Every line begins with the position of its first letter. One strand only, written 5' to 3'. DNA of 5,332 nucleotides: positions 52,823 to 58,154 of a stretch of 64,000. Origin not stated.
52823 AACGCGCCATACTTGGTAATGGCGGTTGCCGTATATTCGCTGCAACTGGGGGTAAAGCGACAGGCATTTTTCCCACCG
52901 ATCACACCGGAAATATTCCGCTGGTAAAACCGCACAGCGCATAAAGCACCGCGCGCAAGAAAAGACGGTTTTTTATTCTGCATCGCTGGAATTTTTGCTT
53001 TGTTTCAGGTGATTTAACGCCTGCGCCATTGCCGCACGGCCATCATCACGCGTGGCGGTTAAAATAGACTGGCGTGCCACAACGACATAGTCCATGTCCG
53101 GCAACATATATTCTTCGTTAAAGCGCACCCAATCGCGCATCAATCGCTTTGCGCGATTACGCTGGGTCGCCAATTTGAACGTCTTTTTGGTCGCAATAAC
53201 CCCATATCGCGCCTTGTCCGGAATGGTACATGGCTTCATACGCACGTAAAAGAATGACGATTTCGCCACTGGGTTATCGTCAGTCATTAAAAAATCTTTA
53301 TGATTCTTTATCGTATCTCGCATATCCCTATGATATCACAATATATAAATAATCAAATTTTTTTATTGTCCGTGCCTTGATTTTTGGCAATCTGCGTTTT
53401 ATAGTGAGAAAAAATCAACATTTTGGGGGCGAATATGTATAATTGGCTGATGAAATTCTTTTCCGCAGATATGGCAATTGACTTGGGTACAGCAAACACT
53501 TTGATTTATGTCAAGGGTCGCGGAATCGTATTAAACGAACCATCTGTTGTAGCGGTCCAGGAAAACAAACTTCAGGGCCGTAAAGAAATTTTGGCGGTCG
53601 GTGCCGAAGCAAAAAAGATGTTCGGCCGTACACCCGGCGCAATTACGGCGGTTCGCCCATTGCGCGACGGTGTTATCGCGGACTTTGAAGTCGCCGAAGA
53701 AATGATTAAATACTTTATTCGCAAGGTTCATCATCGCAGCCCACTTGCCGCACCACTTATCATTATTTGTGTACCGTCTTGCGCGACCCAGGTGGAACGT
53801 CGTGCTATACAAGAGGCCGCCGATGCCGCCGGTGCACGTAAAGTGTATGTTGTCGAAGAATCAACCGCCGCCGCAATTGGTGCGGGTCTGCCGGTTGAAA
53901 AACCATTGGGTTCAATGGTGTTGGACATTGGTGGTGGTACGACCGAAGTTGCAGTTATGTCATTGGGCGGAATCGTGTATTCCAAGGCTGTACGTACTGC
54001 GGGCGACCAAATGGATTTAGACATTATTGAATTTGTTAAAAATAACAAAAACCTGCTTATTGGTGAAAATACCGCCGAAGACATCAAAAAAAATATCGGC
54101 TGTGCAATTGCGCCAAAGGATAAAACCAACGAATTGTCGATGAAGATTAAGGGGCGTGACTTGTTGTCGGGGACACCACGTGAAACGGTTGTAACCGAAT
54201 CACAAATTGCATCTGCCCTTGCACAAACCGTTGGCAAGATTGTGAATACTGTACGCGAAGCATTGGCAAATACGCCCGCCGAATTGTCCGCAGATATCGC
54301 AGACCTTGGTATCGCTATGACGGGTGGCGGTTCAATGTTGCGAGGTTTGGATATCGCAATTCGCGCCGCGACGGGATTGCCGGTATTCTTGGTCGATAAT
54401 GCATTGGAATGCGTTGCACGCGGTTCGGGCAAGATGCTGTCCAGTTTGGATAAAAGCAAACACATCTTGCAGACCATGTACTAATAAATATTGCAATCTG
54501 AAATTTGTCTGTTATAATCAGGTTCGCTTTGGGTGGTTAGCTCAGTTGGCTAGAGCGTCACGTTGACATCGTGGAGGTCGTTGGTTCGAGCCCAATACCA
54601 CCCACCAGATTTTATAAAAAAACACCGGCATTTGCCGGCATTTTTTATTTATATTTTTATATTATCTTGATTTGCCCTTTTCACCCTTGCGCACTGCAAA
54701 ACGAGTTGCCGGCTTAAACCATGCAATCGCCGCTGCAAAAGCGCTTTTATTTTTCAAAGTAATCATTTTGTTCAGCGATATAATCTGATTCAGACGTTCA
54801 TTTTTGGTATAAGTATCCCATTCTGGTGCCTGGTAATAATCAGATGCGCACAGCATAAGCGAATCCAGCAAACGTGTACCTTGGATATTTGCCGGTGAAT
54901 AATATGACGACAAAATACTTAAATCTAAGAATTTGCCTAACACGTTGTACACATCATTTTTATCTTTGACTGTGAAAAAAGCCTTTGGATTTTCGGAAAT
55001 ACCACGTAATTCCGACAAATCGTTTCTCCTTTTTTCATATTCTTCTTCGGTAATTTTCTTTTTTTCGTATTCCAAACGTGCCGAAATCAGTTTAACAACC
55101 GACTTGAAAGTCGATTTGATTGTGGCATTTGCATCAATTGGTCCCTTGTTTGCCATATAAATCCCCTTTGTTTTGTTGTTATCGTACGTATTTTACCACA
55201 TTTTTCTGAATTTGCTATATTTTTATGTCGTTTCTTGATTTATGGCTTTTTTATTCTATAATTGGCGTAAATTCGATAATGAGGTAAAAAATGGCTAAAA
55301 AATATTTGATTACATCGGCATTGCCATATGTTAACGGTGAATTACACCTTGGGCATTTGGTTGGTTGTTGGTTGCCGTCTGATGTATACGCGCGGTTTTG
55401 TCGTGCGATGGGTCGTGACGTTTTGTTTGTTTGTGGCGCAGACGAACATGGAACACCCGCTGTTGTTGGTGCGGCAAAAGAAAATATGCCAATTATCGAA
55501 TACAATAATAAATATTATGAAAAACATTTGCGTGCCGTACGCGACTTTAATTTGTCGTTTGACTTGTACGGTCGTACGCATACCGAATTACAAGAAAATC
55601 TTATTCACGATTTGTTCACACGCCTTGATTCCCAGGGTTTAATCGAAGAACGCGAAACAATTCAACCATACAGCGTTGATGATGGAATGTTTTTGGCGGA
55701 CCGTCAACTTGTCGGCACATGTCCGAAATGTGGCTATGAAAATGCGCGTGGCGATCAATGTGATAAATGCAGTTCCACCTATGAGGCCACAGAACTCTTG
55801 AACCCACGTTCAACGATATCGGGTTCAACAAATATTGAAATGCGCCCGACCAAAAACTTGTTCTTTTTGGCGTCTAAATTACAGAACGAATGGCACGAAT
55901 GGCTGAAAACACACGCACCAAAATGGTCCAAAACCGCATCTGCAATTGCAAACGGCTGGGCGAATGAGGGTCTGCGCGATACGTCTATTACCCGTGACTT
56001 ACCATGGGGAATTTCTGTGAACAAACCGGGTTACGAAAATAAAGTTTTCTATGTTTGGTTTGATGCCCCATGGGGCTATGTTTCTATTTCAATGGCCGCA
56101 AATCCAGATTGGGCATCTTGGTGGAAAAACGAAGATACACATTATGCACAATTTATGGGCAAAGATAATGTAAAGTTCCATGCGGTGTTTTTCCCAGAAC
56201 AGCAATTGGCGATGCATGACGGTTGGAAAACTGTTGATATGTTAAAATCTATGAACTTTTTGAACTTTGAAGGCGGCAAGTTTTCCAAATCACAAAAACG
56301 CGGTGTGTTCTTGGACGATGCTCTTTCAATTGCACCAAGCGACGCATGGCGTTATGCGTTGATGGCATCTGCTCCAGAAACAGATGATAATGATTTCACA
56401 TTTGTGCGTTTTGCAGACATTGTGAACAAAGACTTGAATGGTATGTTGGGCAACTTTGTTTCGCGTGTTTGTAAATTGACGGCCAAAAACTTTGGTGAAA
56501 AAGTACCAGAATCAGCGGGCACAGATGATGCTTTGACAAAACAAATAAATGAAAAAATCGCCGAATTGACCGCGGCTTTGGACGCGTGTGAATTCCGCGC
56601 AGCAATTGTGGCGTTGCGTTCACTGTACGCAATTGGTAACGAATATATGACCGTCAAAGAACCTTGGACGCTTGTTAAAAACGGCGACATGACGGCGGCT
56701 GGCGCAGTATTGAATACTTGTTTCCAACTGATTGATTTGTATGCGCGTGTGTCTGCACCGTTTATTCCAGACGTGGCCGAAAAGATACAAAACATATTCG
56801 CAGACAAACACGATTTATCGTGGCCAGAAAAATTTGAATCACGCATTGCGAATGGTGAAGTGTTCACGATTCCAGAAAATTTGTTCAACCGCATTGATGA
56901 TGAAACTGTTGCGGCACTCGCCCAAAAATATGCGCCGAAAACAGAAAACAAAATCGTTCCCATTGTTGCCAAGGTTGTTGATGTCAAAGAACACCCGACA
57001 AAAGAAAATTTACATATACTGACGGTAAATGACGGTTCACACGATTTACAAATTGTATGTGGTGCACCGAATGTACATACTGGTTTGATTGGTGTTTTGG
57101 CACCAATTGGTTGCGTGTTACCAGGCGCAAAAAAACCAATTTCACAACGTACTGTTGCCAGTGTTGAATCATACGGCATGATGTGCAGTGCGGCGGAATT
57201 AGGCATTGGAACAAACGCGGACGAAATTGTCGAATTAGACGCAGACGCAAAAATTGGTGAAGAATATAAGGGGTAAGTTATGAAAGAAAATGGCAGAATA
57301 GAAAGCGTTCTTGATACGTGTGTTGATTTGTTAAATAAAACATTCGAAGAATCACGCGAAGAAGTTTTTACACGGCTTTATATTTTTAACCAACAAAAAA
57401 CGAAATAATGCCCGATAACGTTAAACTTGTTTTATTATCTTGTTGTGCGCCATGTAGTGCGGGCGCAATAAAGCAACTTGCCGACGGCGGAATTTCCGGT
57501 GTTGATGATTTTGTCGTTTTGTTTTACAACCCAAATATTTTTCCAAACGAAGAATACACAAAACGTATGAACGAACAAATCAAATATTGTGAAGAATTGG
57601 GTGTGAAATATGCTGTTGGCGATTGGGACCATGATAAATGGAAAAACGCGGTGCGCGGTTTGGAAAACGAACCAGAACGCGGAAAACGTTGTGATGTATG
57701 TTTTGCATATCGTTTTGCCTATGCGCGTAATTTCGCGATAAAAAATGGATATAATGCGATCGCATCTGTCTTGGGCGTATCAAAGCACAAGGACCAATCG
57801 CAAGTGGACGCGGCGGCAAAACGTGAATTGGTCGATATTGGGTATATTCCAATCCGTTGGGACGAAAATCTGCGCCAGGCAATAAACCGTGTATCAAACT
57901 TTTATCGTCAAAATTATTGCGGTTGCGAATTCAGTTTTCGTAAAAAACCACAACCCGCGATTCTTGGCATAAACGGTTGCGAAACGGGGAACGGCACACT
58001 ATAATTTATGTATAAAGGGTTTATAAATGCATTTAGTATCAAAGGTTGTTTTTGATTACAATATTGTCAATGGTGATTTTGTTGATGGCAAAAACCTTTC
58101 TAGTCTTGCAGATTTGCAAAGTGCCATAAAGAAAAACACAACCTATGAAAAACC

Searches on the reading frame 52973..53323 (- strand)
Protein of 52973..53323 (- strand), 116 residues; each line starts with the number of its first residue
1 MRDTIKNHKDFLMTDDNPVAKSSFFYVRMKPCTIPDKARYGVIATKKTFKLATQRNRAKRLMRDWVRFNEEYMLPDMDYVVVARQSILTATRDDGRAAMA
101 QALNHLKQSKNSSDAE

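Call 71: search_protein_families(library=pfam, proteins=[window:52973-53323:-], max_evalue=0.1)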
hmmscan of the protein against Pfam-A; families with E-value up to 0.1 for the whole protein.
window:52973-53323:- (116 aa): 1 family
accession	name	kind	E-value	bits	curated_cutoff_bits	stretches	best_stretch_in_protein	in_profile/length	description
PF00825.24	Ribonuclease_P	-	2.7e-18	66.4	22.3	1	5-106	7-108/109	Ribonuclease P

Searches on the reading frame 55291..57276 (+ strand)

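Call 29: search_protein_families(library=pfam, proteins=[window:55291-57276:+], max_evalue=0.0001)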
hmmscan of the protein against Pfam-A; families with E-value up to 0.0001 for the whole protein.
window:55291-57276:+ (661 aa): 5 families
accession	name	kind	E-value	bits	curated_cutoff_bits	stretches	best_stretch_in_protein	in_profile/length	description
PF09334.17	tRNA-synt_1g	-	2.8e-133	444.9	20.1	1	5-393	1-390/391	tRNA synthetases class I (M)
PF19303.5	Anticodon_3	-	3.5e-33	115.1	23.5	1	410-549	9-149/152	Anticodon binding domain of methionyl tRNA ligase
PF01588.26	tRNA_bind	-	1.1e-16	61.2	27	1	559-657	3-95/96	Putative tRNA binding domain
PF00133.28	tRNA-synt_1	-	1.3e-09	37.8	22.7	1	3-240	23-240/414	tRNA synthetases class I (I, L, M and V)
PF08264.19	Anticodon_1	-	1e-07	32.4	25.1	1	414-518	3-111/148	Anticodon-binding domain of tRNA ligase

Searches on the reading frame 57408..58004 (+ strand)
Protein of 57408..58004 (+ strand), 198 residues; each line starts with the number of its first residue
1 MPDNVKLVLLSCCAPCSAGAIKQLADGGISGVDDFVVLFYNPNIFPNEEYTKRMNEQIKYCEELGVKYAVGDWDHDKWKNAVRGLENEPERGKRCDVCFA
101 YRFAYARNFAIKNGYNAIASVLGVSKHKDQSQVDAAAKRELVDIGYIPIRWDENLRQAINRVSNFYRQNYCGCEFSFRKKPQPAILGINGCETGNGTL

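Call 72: search_protein_families(library=pfam, proteins=[window:57408-58004:+], max_evalue=0.001)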
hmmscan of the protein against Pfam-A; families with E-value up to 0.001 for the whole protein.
window:57408-58004:+ (198 aa): 1 family
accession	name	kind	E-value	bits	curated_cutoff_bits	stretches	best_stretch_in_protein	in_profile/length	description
PF02677.20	QueH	-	7e-44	150.4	23.5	1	8-178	2-174/175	Epoxyqueuosine reductase QueH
